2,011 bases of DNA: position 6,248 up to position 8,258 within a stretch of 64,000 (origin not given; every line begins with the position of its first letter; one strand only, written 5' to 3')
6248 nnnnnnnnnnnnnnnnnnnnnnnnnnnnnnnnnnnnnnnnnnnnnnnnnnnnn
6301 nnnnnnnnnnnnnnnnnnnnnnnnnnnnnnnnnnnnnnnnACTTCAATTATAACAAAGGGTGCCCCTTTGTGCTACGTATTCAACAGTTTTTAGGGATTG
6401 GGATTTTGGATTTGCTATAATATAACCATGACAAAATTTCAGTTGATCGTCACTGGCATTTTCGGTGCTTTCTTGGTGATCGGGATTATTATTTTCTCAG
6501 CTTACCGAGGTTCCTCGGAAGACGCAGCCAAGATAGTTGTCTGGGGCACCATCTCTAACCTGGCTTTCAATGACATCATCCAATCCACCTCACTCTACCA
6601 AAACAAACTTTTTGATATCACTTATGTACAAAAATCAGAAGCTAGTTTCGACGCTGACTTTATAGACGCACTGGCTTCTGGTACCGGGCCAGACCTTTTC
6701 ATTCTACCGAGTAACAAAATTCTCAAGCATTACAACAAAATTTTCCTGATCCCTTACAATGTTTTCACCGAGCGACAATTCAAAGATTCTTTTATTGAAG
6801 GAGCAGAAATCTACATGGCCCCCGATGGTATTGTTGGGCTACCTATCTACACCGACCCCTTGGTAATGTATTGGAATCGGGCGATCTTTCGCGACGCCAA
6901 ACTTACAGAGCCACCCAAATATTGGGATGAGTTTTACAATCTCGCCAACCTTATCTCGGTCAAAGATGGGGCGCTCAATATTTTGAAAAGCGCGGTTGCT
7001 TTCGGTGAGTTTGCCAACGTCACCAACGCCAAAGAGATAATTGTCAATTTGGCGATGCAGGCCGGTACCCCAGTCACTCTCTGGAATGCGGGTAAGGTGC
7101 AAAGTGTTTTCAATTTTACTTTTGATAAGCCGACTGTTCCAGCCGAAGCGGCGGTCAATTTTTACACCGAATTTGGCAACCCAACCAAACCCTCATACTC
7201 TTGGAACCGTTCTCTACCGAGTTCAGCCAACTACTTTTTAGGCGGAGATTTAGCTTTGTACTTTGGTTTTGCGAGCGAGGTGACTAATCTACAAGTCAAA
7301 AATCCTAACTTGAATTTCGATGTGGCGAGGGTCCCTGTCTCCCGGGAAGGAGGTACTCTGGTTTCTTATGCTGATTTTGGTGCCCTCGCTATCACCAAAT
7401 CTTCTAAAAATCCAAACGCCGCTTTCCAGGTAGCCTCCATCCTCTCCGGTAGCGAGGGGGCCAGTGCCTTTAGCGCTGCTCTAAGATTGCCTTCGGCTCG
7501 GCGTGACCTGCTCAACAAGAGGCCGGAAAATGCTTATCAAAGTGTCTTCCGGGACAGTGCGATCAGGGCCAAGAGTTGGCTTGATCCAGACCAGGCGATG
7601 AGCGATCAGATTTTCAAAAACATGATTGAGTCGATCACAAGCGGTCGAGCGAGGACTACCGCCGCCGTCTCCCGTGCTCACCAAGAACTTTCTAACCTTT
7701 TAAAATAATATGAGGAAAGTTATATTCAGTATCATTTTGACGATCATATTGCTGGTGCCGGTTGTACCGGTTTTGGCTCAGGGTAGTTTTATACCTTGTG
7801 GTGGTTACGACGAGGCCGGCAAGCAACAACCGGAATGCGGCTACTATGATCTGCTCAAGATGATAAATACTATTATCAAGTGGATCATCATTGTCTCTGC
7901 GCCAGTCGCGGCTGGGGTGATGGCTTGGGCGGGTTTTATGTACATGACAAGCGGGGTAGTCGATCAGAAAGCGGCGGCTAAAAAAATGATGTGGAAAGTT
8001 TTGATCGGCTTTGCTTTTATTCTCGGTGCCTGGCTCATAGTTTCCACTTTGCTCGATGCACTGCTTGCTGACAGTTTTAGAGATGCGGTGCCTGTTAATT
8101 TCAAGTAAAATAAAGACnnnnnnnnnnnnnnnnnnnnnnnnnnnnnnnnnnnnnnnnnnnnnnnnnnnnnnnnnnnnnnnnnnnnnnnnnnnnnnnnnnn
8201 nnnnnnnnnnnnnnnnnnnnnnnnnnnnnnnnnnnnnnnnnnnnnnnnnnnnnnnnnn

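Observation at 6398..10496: Tandem array of seven TrbC/VirB2-like pilin paralogues in one operon with a solute-binding-protein gene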

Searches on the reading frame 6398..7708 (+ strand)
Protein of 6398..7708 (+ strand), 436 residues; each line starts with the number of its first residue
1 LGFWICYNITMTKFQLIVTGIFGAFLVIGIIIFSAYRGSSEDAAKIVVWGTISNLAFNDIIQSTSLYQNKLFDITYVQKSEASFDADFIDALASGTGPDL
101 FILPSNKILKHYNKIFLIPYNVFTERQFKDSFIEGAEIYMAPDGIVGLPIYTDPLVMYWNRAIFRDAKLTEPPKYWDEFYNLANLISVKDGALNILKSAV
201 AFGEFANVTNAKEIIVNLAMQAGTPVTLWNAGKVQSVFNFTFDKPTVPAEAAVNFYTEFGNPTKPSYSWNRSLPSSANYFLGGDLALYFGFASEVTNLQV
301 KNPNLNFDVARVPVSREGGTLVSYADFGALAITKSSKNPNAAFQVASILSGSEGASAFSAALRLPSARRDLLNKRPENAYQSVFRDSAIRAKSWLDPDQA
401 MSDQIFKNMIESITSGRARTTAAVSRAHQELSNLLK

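Call 3: search_protein_families(library=pfam, proteins=[window:6398-7708:+], max_evalue=1)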
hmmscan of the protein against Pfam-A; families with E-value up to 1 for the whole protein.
window:6398-7708:+ (436 aa): 1 family
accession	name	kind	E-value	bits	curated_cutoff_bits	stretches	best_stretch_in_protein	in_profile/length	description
PF01032.23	FecCD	-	0.057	12.9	26.5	1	10-67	96-153/311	FecCD transport family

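Call 4: search_protein_families(library=ncbifam, proteins=[window:6398-7708:+], max_evalue=1)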
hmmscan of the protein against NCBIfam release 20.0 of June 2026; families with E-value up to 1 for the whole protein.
window:6398-7708:+ (436 aa): 4 families
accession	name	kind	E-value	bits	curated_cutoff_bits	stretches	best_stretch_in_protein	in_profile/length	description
NF053763.1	ABCarbgalBndGanS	equivalog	3.2e-05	22.9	700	1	39-184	34-174/420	galactooligosaccharide ABC transporter substrate-binding protein GanS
TIGR03850.1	bind_CPR_0540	equivalog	0.00045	19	299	1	148-196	154-201/437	carbohydrate ABC transporter substrate-binding protein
NF007011.0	PRK09474.1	equivalog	0.00071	18.5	291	1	79-188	64-167/396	maltose/maltodextrin ABC transporter substrate-binding protein MalE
NF033158.1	Myrrcad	domain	0.3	10.6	33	1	14-37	5-28/36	MyrrCad domain-containing protein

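Call 25: find_homologous_proteins(query=window:6398-7708:+)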
Query window:6398-7708:+ (436 aa): 2610 proteins with E <= 0.001 among 8000 candidates; the best 120 are listed.
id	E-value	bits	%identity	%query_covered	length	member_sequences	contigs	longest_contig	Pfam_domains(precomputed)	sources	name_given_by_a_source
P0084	4.3e-272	921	98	97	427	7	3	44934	-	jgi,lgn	jgi:ABC-type glycerol-3-phosphate transport system substrate-binding protein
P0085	5.6e-227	772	80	97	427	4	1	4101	PF13416.12,PF01547.31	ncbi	-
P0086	3.1e-208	710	73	97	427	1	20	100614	PF13416.12,PF01547.31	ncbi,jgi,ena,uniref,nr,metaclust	ncbi:MAG: hypothetical protein A3A96_01390 [Candidatus Zambryskibacteria bacterium RIFCSPLOWO2_01_FU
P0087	3.2e-208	710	74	97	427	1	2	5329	-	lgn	-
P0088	1.2e-207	708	73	97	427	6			PF13416.12,PF01547.31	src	-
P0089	1.2e-207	708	73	97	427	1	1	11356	PF13416.12,PF01547.31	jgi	-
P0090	4.8e-207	706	73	97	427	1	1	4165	PF13416.12,PF01547.31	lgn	-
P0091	1.3e-206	705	72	97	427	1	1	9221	PF13416.12,PF01547.31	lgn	-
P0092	5.9e-206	703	72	97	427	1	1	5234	PF13416.12,PF01547.31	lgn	-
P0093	2.0e-205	701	72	99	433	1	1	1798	-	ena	-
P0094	2.3e-205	701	71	98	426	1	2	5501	PF13416.12,PF01547.31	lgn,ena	-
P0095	8.7e-205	699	72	97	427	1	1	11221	PF13416.12,PF01547.31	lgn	-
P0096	1.0e-204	699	70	99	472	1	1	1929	PF13416.12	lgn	-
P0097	7.0e-204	696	72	98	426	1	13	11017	PF13416.12,PF01547.31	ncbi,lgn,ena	-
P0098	9.5e-204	695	72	97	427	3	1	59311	PF13416.12,PF01547.31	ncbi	ncbi:MAG: extracellular solute-binding protein [Patescibacteria group bacterium]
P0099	1.5e-203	695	71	99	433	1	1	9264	PF13416.12,PF01547.31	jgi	jgi:ABC-type glycerol-3-phosphate transport system substrate-binding protein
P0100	3.3e-203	694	71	98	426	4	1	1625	PF01547.31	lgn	-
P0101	5.1e-203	693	72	97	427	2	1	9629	PF13416.12,PF01547.31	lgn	-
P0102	3.5e-202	690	72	97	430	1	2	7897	PF13416.12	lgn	-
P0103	4.7e-202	690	72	97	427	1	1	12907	PF13416.12,PF01547.31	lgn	-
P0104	5.2e-202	690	71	97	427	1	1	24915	PF13416.12,PF01547.31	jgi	-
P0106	5.8e-202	690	70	98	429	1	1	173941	PF13416.12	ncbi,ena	-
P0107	6.0e-202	689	71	97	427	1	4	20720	PF13416.12,PF01547.31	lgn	-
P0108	8.1e-202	689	71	96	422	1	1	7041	PF13416.12,PF01547.31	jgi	jgi:ABC-type glycerol-3-phosphate transport system substrate-binding protein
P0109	1.2e-201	688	72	97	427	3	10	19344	PF13416.12,PF01547.31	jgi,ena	-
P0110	1.8e-201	688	72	96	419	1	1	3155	PF13416.12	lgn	-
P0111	1.9e-201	688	72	97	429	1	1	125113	PF13416.12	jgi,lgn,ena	-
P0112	2.2e-201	688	72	97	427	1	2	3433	PF13416.12,PF01547.31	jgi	jgi:ABC-type glycerol-3-phosphate transport system substrate-binding protein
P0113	5.8e-201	686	72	97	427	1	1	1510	PF13416.12,PF01547.31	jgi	jgi:ABC-type glycerol-3-phosphate transport system substrate-binding protein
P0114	9.7e-201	685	71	97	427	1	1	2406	PF13416.12,PF01547.31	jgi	jgi:ABC-type glycerol-3-phosphate transport system substrate-binding protein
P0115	1.3e-200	685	72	98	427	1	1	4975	PF13416.12,PF01547.31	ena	-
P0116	1.6e-200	685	71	97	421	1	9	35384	PF13416.12,PF01547.31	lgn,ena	-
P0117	5.4e-200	683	72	98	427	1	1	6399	PF13416.12,PF01547.31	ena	-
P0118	7.5e-200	683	73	94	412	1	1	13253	PF13416.12,PF01547.31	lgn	-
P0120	1.2e-199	682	71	96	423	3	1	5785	PF01547.31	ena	-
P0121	1.4e-199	682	71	97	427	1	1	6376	PF01547.31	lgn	-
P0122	1.7e-199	681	70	97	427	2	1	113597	PF01547.31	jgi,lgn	-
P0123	1.8e-199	681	70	97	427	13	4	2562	PF13416.12,PF01547.31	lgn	-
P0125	2.1e-199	681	71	97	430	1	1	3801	PF13416.12,PF01547.31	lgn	-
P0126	2.7e-199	681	71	96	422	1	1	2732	PF13416.12,PF01547.31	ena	-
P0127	5.1e-199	680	71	97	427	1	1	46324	PF13416.12,PF01547.31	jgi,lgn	jgi:ABC-type glycerol-3-phosphate transport system substrate-binding protein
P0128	1.1e-198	679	70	97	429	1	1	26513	PF13416.12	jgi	jgi:multiple sugar transport system substrate-binding protein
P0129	1.9e-198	678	69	98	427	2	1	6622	PF13416.12,PF01547.31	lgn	-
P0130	2.3e-198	678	70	99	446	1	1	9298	PF13416.12,PF01547.31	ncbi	-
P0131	3.8e-198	677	71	94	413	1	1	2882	PF13416.12,PF01547.31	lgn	-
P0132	4.1e-198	677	70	98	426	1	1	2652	PF01547.31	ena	-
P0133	9.5e-198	676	70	98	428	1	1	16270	PF13416.12,PF01547.31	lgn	-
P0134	1.0e-197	676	68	99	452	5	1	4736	PF01547.31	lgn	-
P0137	5.2e-197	673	70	96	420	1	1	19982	PF13416.12,PF01547.31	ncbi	-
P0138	6.2e-197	673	70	97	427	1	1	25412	PF13416.12,PF01547.31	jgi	jgi:ABC-type glycerol-3-phosphate transport system substrate-binding protein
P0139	8.4e-197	673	70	99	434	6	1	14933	PF13416.12,PF01547.31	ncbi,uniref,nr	ncbi:MAG: hypothetical protein COV33_01070 [Candidatus Zambryskibacteria bacterium CG10_big_fil_rev_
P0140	1.1e-196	672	69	97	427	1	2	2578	PF13416.12,PF01547.31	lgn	-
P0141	1.8e-196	671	69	97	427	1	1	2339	PF13416.12,PF01547.31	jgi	-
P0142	2.7e-196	671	68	99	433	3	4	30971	PF13416.12,PF01547.31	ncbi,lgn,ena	-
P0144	3.6e-196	670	71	98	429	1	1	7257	PF13416.12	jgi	-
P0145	5.9e-196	670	69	97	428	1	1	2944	PF13416.12,PF01547.31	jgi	jgi:ABC-type glycerol-3-phosphate transport system substrate-binding protein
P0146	6.2e-196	670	69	97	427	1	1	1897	PF13416.12,PF01547.31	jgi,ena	-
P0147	6.3e-196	670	69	97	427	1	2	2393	PF13416.12,PF01547.31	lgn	-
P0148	8.0e-196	669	70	97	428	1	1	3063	PF13416.12,PF01547.31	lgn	-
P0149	8.4e-196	669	71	96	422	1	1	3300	PF13416.12,PF01547.31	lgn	-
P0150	8.7e-196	669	69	97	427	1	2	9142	PF13416.12,PF01547.31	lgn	-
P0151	2.7e-195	668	69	97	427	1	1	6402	PF13416.12,PF01547.31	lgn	-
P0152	4.4e-195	667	70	97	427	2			PF13416.12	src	-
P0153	7.2e-195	666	68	98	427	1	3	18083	PF13416.12,PF01547.31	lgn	-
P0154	4.0e-194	664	69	99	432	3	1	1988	PF13416.12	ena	-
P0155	7.9e-194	663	70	95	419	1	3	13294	PF13416.12,PF01547.31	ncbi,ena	-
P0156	1.0e-193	662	69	96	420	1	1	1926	PF13416.12,PF01547.31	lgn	-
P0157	2.2e-193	661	68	97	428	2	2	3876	PF13416.12,PF01547.31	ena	-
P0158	1.1e-192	659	70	95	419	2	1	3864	PF13416.12,PF01547.31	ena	-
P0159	1.7e-192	658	66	97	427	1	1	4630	PF13416.12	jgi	jgi:ABC-type glycerol-3-phosphate transport system substrate-binding protein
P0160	2.3e-192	658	69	97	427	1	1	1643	PF13416.12,PF01547.31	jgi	jgi:multiple sugar transport system substrate-binding protein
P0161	5.5e-192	657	72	93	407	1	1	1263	PF13416.12,PF01547.31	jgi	jgi:multiple sugar transport system substrate-binding protein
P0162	8.0e-192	656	69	95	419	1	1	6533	PF13416.12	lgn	-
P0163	1.0e-191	656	68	97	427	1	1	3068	PF13416.12,PF01547.31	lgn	-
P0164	1.8e-191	655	69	97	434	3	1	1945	PF13416.12,PF01547.31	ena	-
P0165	1.9e-191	655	67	98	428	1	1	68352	PF13416.12,PF01547.31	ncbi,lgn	-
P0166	2.1e-191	655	69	97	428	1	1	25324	PF01547.31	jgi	jgi:ABC-type glycerol-3-phosphate transport system substrate-binding protein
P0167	2.5e-191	654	69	97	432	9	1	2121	PF13416.12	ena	-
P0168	3.1e-191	654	69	97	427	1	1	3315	PF13416.12,PF01547.31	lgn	-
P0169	4.4e-191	654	68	97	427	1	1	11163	PF13416.12,PF01547.31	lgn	-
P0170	7.2e-191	653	68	98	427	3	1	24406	PF13416.12,PF01547.31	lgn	-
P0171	1.2e-190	652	67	98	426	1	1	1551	PF01547.31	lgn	-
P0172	3.7e-190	651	67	97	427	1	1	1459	PF13416.12,PF01547.31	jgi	jgi:ABC-type glycerol-3-phosphate transport system substrate-binding protein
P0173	5.8e-190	650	69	98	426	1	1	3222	PF01547.31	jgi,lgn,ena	-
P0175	2.1e-189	648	67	97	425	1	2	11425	PF13416.12,PF01547.31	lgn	-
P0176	2.3e-189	648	69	92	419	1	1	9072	PF01547.31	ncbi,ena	-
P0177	2.6e-189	648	68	98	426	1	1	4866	PF13416.12,PF01547.31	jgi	jgi:ABC-type glycerol-3-phosphate transport system substrate-binding protein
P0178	4.9e-189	647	69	95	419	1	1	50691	PF01547.31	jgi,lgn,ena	-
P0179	4.4e-188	644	68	98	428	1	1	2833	PF13416.12,PF01547.31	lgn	-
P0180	5.5e-188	643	66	98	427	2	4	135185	PF13416.12,PF01547.31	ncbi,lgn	-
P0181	6.6e-188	643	69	95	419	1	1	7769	PF13416.12,PF01547.31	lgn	-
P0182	9.5e-188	643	67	97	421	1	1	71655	PF13416.12,PF01547.31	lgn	-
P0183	4.2e-187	641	65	98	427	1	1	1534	PF13416.12,PF01547.31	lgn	-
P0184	4.6e-187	640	67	97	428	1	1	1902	PF13416.12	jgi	jgi:ABC-type glycerol-3-phosphate transport system substrate-binding protein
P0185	8.6e-187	640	68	97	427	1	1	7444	PF13416.12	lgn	-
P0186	4.4e-186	637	66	97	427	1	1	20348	PF13416.12,PF01547.31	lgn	-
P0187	1.1e-185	636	66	98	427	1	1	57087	PF13416.12,PF01547.31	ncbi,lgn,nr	ncbi:MAG: extracellular solute-binding protein [Candidatus Zambryskibacteria bacterium]|nr:extracell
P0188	1.4e-185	636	65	97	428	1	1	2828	PF13416.12,PF01547.31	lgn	-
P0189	1.7e-185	635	66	97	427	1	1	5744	PF13416.12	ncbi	-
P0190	1.8e-185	635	66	98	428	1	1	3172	PF13416.12,PF01547.31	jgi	jgi:ABC-type glycerol-3-phosphate transport system substrate-binding protein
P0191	2.1e-185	635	68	97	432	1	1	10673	PF13416.12,PF01547.31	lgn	-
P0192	2.3e-185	635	65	97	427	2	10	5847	PF13416.12,PF01547.31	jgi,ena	-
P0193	3.5e-185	634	66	97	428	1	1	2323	PF13416.12,PF01547.31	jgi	-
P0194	4.8e-185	634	66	96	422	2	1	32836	PF13416.12,PF01547.31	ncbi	-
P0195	4.9e-185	634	71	93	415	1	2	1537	PF13416.12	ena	-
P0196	1.0e-184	633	68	95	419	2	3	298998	PF01547.31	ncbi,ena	-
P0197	1.1e-184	633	66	97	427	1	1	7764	PF13416.12,PF01547.31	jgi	jgi:ABC-type glycerol-3-phosphate transport system substrate-binding protein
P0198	1.3e-184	632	65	97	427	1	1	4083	PF13416.12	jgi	-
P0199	1.5e-184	632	65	97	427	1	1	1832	PF13416.12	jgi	jgi:ABC-type glycerol-3-phosphate transport system substrate-binding protein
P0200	2.0e-184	632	64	98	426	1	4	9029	PF13416.12,PF01547.31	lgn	-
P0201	3.4e-184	631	67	96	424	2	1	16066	PF13416.12,PF01547.31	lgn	-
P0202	2.6e-183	628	66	97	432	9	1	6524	PF13416.12,PF01547.31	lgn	-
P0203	7.8e-183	627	65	97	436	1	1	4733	PF01547.31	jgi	-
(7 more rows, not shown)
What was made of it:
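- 6428..7708 (+): MalE-type (SBP family 1, carbohydrate class) solute-binding-like protein, 426 aa, with an N-terminal TM anchor. It is the first gene of the unit. Homologues at 64-98% identity carry PF13416/PF01547 (call 25).
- On ABC-transporter solute-binding protein family 1 (MalE-like), for the upstream gene: Homologues carry PF13416/PF01547 (call 25).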

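Call 33: search_solved_structures(query=window:6428-7708:+, max_evalue=0.01)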
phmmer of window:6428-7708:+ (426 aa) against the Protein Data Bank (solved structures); distinct sequences matched with E-value up to 0.01: 5.
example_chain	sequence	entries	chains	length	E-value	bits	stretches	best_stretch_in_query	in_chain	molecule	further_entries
4r9f_A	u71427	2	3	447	9.3e-08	35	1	74-334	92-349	MBP1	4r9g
7eho_A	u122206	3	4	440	1.5e-05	27.7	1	75-179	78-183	Chitin oligosaccharide binding protein NagB2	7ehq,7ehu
8art_A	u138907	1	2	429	9e-05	25.1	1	82-183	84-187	Putative secreted maltose-binding protein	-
2z8d_A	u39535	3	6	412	0.00038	23.1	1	82-174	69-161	Galacto-N-biose/lacto-N-biose I transporter substrate-binding protein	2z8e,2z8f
3uor_A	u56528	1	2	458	0.0033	20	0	133-179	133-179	ABC transporter sugar binding protein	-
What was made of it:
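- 6428..7708 (+): PDB sequence hits are oligosaccharide SBPs, e.g. 4r9f at E 9e-8 (call 33).
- On ABC-transporter solute-binding protein family 1 (MalE-like), for the upstream gene: PDB phmmer hits are 4r9f at E 9e-8, plus 7eho, 8art and 2z8d (call 33).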

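Call 56: predict_structure(alignment_id=A4)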
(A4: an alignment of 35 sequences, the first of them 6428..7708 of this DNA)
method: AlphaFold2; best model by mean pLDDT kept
length: 426 residues; sequences in the alignment: 35
mean_pLDDT: 64.8   pTM: 0.65
mean pLDDT of the five models: 64.8, 58.2, 57.6, 47.3, 44.3
residues with pLDDT >= 90: 71; 70-90: 156; 50-70: 61; < 50: 138
segments of 3 or more residues with pLDDT < 50: 25-31, 176-266, 308-312, 384-387, 395-397, 399-419
pLDDT, mean of each block of 10 residues (from residue 1): 76 76 45 83 92 89 91 84 85 78 89 89 82 89 80 66 66 47 29 26 29 28 33 22 24 27 45 64 78 79 60 72 90 93 92 89 79 79 53 48 41 42 51
secondary structure, 60 per line:
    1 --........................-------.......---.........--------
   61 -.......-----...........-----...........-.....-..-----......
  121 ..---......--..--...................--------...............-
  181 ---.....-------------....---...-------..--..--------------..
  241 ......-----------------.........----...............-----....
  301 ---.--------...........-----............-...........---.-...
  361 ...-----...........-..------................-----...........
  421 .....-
elements in order: H3-26 E34-40 H44-52 E62-68 H74-84 E90-94 H95-100 H115-121 H126-129 E138-150 H151-156 H166-179 H184-188 H202-205 H239-246 H264-272 E277-281 H282-291 E297-300 E313-323 H329-340 H342-352 H359-363 H369-379 H389-404 H410-425

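Call 60: fold_search(model_id=the predicted structure, library=pdb)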
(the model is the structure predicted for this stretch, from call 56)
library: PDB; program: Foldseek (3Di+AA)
matches with E <= 10: 1502; with E <= 0.001: 1050
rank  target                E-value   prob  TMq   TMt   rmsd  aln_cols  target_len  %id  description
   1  4qsd_A                1.7e-18  1.00  0.56  0.62   9.1       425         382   17  Crystal structure of atu4361 sugar transporter from Agrobacterium Fabrum C58, target efi-510558, with bound sucrose (released 2014-08-06)
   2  4rjz                  2.5e-18  1.00  0.59  0.65   9.0       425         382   18  Crystal structure of ATU4361 sugar transporter from Agrobacterium fabrum C58, target EFI-510558, an open conformation (released 2014-11-05)
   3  3w15_C                9.5e-18  1.00  0.63  0.68  12.6       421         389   15  Structure of peroxisomal targeting signal 2 (PTS2) of Saccharomyces cerevisiae 3-ketoacyl-CoA thiolase in complex with (released 2013-07-03)
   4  4qrz_A                1.1e-17  1.00  0.57  0.62   9.4       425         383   17  Crystal structure of sugar transporter atu4361 from agrobacterium fabrum c58, target efi-510558, with bound maltotrios (released 2014-07-16)
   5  3uor_A                1.3e-17  1.00  0.65  0.70   7.0       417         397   16  The structure of the sugar-binding protein MalE from the phytopathogen Xanthomonas citri (released 2011-12-14)
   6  4r9g_A                1.3e-17  1.00  0.54  0.58  10.2       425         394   17  CpMnBP1 with Mannotriose Bound (released 2014-10-29)
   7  3iot_B                1.7e-17  1.00  0.64  0.68   9.1       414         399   15  Huntingtin amino-terminal region with 17 Gln residues - crystal C92-b (released 2009-09-29)
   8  4r9f_A                1.9e-17  1.00  0.56  0.59   9.3       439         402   16  CpMnBP1 with Mannobiose Bound (released 2014-10-29)
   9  6q5g_A                2.0e-17  1.00  0.64  0.65   8.1       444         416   15  The ABC transporter associated binding protein from B. animalis subsp. lactis Bl-04 without ligand. SeMet variant (released 2019-06-19)
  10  3iot_C                2.1e-17  1.00  0.64  0.65   9.6       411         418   15  Huntingtin amino-terminal region with 17 Gln residues - crystal C92-b (released 2009-09-29)
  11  6aeo_A                2.1e-17  1.00  0.63  0.51   9.6       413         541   15  TssL periplasmic domain (released 2019-06-12)
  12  3vfj_A                2.5e-17  1.00  0.63  0.70   9.5       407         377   15  The structure of monodechloro-teicoplanin in complex with its ligand, using MBP as a ligand carrier (released 2013-01-09)
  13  7mhw                  3.2e-17  1.00  0.61  0.56   8.7       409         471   15  Crystal structure of the protease inhibitor U-Omp19 from Brucella abortus fused to Maltose-binding protein (released 2022-04-20)
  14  2zyo_A                3.4e-17  1.00  0.64  0.70   9.1       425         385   15  Crystal structure of cyclo/maltodextrin-binding protein complexed with maltotetraose (released 2009-03-31)
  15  3iot_A                3.6e-17  1.00  0.63  0.69   9.6       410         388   15  Huntingtin amino-terminal region with 17 Gln residues - crystal C92-b (released 2009-09-29)
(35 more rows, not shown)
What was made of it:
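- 6428..7708 (+): The AF2 model (pLDDT 64.8) matches sugar SBPs/MalE by Foldseek at E about 1e-18 (calls 56, 60).
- Checked: That upstream ORF is a MalE-type SBP (calls 25, 33, 60).
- It is a typical MalE-class SBP by sequence and fold (calls 25, 33, 60).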

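Call 63: search_protein_families(library=phrogs, proteins=[window:6428-7708:+], max_evalue=0.01)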
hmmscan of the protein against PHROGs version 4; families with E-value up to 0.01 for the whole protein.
window:6428-7708:+ (426 aa): 0 families

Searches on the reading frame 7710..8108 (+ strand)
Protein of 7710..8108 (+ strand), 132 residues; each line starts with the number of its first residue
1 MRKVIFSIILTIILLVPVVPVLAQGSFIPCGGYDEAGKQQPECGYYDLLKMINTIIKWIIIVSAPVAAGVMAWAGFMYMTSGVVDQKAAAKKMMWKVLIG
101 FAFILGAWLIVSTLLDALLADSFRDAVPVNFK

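Call 3: search_protein_families(library=pfam, proteins=[window:7710-8108:+], max_evalue=1)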
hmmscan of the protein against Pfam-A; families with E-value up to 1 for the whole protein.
window:7710-8108:+ (132 aa): 4 families
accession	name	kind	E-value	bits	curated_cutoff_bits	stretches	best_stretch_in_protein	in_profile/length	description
PF18895.5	T4SS_pilin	-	3.9e-07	30.5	26.6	1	51-114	8-71/71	Type IV secretion system pilin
PF04956.18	TrbC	-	0.0053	17.4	27.9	1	8-114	15-98/98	TrbC/VIRB2 pilin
PF12794.12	MscS_TM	-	0.45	9.8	28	0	13-89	161-230/339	Mechanosensitive ion channel inner membrane domain 1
PF03579.19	SHP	-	0.46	10.6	27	1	45-66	17-38/65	Small hydrophobic protein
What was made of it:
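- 7710..8108 (+): Pilin paralogue 1 (132 aa), subgroup A. It has a signal peptide, a conserved Cys pair in the mature N-terminus, and a helical hairpin. PF18895 30.5 bits, TrbC 17.4 (call 3).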

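Call 4: search_protein_families(library=ncbifam, proteins=[window:7710-8108:+], max_evalue=1)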
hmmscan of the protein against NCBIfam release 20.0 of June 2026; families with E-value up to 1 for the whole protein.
window:7710-8108:+ (132 aa): 1 family
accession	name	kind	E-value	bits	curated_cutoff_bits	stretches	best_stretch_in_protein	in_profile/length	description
NF045849.1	ICE_MMCAP2_0565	equivalog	5e-06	26.1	40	1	48-115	9-77/80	Mbov_0395 family pilin-like conjugal transfer protein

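Call 63: search_protein_families(library=phrogs, proteins=[window:7710-8108:+], max_evalue=0.01)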
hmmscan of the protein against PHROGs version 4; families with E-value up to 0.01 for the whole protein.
window:7710-8108:+ (132 aa): 1 family
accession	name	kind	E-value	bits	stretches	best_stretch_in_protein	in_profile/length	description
phrog_28964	-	unknown function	7.5e-05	24.1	1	30-116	44-127/132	-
